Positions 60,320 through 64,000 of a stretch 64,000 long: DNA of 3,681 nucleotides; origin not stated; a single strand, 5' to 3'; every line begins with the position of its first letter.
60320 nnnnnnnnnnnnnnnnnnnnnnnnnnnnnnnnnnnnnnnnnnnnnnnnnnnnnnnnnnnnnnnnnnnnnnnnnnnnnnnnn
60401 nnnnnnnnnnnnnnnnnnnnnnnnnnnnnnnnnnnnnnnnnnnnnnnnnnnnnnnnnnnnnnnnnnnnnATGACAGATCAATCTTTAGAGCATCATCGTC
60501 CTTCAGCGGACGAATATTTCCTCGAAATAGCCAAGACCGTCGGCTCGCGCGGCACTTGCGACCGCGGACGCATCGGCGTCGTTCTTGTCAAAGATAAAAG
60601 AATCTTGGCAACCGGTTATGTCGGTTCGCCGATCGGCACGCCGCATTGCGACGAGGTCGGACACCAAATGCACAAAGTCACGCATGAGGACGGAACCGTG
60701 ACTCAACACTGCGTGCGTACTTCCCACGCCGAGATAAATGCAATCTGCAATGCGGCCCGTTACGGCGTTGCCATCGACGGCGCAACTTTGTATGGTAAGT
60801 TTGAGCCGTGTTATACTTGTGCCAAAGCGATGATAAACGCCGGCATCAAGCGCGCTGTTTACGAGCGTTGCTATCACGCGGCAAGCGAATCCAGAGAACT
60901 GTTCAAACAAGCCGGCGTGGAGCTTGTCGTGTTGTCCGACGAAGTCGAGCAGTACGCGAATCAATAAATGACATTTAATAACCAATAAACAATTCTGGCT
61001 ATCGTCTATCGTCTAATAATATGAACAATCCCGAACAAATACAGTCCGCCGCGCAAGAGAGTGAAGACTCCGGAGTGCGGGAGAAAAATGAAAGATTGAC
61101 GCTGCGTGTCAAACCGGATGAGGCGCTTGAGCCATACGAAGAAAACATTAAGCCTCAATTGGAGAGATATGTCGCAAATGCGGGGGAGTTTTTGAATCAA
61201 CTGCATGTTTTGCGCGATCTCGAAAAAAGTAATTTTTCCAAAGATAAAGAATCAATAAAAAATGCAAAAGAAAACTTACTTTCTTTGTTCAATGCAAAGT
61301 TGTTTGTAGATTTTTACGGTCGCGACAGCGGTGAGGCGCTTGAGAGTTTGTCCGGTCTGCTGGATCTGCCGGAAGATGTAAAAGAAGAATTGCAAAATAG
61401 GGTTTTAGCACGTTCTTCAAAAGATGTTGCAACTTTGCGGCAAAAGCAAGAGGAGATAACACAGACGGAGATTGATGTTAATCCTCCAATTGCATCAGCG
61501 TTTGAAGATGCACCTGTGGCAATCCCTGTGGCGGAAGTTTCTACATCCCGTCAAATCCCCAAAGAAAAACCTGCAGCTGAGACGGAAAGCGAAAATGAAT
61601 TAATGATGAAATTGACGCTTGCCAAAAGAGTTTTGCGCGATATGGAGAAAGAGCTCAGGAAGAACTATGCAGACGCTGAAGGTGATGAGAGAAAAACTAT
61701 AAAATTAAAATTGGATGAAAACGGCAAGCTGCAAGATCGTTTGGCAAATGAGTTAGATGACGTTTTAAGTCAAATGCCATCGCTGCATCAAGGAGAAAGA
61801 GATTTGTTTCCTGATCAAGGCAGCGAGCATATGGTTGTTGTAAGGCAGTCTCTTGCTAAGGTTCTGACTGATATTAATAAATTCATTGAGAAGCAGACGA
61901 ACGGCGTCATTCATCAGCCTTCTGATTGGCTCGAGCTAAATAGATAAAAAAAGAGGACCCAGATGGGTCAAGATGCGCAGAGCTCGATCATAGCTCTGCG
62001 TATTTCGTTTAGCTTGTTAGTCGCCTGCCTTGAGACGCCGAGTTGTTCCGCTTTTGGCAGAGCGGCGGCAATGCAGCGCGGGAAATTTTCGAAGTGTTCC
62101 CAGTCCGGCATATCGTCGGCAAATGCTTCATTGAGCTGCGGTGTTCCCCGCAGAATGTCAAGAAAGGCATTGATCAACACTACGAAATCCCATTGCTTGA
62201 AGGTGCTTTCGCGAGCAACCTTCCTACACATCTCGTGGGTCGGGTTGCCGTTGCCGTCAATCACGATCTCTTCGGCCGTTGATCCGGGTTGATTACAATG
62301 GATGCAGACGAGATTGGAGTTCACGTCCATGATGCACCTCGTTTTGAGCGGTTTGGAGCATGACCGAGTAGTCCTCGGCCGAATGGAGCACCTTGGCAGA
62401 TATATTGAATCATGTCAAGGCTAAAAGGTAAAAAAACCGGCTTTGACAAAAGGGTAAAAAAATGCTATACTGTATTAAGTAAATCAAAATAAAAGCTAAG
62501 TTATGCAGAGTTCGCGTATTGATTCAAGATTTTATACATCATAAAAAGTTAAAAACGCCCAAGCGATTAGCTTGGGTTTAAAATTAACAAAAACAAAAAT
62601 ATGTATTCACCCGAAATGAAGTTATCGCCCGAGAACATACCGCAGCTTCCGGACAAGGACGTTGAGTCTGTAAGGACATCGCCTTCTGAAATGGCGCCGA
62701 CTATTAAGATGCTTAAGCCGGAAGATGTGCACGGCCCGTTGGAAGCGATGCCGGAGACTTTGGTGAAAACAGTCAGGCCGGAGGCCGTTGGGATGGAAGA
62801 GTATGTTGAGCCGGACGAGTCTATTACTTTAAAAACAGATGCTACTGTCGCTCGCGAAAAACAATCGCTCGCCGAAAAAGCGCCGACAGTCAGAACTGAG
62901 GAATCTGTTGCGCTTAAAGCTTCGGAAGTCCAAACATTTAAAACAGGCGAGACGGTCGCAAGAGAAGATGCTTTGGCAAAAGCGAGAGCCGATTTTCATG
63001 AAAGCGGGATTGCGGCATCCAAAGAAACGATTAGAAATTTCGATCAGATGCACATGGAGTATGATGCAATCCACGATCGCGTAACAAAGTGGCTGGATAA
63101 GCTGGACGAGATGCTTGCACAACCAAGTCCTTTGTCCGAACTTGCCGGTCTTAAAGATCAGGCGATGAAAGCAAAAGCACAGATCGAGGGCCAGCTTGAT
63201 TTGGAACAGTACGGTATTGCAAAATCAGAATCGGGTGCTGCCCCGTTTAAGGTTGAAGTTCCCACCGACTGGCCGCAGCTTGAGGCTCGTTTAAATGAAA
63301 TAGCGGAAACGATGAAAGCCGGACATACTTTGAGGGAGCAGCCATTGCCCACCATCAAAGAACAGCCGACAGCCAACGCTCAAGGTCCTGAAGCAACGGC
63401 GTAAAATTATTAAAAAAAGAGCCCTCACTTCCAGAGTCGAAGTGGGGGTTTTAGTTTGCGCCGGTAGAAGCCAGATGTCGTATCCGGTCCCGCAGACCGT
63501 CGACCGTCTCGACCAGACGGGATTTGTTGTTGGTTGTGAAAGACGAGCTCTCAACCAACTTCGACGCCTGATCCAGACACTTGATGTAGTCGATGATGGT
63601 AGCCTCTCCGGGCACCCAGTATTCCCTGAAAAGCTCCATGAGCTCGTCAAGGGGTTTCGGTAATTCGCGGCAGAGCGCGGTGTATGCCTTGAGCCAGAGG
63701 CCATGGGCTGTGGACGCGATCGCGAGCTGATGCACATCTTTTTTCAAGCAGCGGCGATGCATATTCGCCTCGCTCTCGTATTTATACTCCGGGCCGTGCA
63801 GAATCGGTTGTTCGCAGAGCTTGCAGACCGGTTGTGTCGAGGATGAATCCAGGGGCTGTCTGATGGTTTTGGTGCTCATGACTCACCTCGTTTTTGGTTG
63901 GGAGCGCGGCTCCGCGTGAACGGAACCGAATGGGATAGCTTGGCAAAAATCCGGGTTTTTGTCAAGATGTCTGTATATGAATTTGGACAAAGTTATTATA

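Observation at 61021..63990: A two-gene convergent module occurs twice in tandem: acidic protein (+) facing a small CxxC...HxxC protein (-) with a conserved 5' region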

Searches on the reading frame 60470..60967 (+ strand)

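Call 12: search_protein_families(library=pfam, proteins=[window:60470-60967:+], max_evalue=1)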
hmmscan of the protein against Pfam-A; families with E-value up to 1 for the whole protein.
window:60470-60967:+ (165 aa): 5 families
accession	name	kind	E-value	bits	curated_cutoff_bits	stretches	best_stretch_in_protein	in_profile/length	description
PF00383.29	dCMP_cyt_deam_1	-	2.2e-22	79.3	25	1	12-131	2-100/102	Cytidine and deoxycytidylate deaminase zinc-binding region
PF14437.12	MafB19-deam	-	8.3e-17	61.8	27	1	13-133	3-101/142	MafB19-like deaminase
PF14439.12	Bd3614-deam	-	0.016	15.6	38.5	1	84-136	34-89/113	Bd3614-like deaminase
PF18750.7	SNAD4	-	0.11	13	27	1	75-123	22-73/130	Secreted Novel AID/APOBEC-like Deaminase 4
PF08210.17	APOBEC_N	-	0.11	12.9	25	1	60-124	20-88/170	APOBEC-like N-terminal domain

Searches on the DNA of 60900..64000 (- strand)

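Call 10: search_rna_families(source=window, start=60900, end=64000, threshold=evalue, max_evalue=10)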
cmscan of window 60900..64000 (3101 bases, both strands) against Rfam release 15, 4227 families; matches with E-value up to 10: 2.
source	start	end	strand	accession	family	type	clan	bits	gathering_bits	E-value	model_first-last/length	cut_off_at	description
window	62354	62533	+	RF03077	RT-2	Gene; sRNA;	-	19.3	40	0.13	1-222/222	no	RT-2 RNA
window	61171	61289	+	RF04184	BTnc060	Gene; sRNA;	-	19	228.9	8.3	1-213/213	no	Bacteroides sRNA BTnc060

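Call 94: build_rna_model(alignment_id=A10, structure=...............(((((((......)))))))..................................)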
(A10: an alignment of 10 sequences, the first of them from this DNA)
Model R1 built from alignment A10 (10 sequences, 69 columns); structure: as given.
model positions 65; base pairs 7; branch points 0; effective number of sequences 6.34; information 0.862 bits per position. Calibrated on 0.2 Mb of random sequence (short: E-values are rough).
structure used (alignment columns):
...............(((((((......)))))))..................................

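Call 95: search_with_rna_model(model_id=R1, sources=[window, L001, L004, L006, L009, L010, L011, L016, L017, L020], max_evalue=10)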
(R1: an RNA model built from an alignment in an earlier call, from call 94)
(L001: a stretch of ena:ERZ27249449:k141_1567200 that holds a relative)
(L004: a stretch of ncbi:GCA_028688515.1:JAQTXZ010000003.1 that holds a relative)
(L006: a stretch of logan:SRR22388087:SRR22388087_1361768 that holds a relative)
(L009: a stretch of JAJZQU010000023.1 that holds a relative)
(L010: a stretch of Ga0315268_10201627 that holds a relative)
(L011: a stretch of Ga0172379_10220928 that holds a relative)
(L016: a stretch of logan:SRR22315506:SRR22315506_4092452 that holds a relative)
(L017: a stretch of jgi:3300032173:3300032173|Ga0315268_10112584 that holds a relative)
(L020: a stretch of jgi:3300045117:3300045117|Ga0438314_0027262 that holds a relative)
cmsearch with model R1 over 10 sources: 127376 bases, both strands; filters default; matches with E-value up to 10: 15.
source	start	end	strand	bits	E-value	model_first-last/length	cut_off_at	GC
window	63877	63942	-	83.4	8.8e-19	1-65/65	no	0.58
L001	9938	10003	+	83.4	8.8e-19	1-65/65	no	0.58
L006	2189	2253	+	75.2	1e-16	1-65/65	no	0.52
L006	718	782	+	73.6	2.7e-16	1-65/65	no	0.57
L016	6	70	+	72.7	4.6e-16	1-65/65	no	0.68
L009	1210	1276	+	71.6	8.2e-16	1-65/65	no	0.57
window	62328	62395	-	71.4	9.5e-16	1-65/65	no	0.56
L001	11485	11552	+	71.4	9.5e-16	1-65/65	no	0.56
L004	9892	9957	+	66.5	1.6e-14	1-65/65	no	0.59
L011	719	782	-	65.3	3.2e-14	1-65/65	no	0.53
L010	1786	1849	+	60.8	4.5e-13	1-65/65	no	0.56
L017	1264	1323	+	43.1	1.2e-08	1-65/65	no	0.48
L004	9978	10003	+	9.8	3.1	1-65/65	no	0.54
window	36373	36430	-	9.7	3.2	1-65/65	no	0.62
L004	2449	2477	-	8.2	7.7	16-44/65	no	0.59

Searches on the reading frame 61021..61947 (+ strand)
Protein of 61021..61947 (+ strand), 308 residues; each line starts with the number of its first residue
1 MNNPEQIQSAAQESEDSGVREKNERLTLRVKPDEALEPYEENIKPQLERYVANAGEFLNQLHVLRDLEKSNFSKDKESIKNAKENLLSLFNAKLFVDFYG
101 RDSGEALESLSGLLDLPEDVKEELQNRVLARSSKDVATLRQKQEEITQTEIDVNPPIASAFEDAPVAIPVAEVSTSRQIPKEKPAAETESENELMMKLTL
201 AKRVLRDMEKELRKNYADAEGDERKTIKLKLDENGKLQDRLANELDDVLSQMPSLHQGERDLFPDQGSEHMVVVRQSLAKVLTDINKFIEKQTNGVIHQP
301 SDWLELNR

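Call 12: search_protein_families(library=pfam, proteins=[window:61021-61947:+], max_evalue=1)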
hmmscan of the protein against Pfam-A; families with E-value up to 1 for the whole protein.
window:61021-61947:+ (308 aa): 2 families
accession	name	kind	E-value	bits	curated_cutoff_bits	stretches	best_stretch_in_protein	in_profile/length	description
PF04634.17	YezG-like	-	0.086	13.4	21.7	1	203-238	70-105/146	Immunity protein YezG-like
PF13907.11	CHD1-like_C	-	0.32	11.9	28.3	0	238-293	8-62/96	Chromodomain-helicase-DNA-binding protein 1-like, C-terminal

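Call 13: search_protein_families(library=ncbifam, proteins=[window:61021-61947:+], max_evalue=1)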
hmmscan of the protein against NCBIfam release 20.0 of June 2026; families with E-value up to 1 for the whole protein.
window:61021-61947:+ (308 aa): 0 families

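Call 14: search_protein_families(library=phrogs, proteins=[window:61021-61947:+], max_evalue=1)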
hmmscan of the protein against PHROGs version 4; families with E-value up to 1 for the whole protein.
window:61021-61947:+ (308 aa): 5 families
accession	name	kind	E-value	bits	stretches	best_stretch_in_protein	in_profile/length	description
phrog_15646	-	unknown function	0.0029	18.2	1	130-252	11-136/293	-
phrog_35321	-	unknown function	0.083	14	1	215-253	46-84/87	-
phrog_17593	-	unknown function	0.12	13.6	1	75-125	12-63/101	-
phrog_3215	-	unknown function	0.15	12.9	1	40-84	42-86/89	-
phrog_26387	-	DNA, RNA and nucleotide metabolism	0.2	12.1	0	202-261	143-202/252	ParB-like partition nuclease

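Call 70: search_protein_families(library=padloc, proteins=[window:61021-61947:+], max_evalue=0.1)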
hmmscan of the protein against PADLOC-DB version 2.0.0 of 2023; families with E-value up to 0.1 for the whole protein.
window:61021-61947:+ (308 aa): 1 family
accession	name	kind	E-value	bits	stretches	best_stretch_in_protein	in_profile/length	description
PDLC04378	PDC-M05B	-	0.014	13.6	0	172-218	102-149/153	-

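Call 101: search_solved_structures(query=A5, max_evalue=1)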
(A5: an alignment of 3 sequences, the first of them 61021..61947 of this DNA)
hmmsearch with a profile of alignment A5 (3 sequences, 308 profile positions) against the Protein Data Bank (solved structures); distinct sequences matched with E-value up to 1: 0.

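Call 102: list_cluster_members(proteins=[window:61021-61947:+, window:62601-63404:+, window:61968-62330:-, window:63451-63879:-, L004:10378-11304:-, L009:1746-2633:-, L009:1274-1717:+, L009:2800-3375:-])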
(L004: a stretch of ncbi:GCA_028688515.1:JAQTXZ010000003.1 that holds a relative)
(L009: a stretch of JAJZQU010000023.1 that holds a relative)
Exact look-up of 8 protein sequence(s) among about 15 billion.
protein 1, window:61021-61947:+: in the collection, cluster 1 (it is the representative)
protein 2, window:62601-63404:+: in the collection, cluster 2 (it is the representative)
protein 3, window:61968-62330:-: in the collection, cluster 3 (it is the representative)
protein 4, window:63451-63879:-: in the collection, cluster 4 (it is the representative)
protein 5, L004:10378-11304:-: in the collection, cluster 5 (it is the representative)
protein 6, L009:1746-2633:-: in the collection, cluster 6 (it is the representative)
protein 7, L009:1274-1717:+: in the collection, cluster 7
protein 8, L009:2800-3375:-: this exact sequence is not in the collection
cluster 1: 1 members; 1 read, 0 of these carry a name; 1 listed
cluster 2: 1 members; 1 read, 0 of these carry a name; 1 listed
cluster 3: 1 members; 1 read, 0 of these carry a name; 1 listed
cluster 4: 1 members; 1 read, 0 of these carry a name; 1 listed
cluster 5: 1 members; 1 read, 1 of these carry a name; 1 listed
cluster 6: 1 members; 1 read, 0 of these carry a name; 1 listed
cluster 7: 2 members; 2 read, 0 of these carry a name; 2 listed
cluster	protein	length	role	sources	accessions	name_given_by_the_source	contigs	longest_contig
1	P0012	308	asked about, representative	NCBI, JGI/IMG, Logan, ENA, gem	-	-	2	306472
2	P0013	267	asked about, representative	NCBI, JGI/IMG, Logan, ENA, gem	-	-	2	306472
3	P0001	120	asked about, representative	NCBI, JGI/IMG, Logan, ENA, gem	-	-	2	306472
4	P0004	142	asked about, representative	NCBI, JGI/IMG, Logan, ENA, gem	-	-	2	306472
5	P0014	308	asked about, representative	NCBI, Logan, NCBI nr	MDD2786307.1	MAG: hypothetical protein PHS79_05500 [Patescibacteria group bacterium] | hypothetical protein [Patescibacteria group bacterium]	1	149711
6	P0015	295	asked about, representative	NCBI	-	-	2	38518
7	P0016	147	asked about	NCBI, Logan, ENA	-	-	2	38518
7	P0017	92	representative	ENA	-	-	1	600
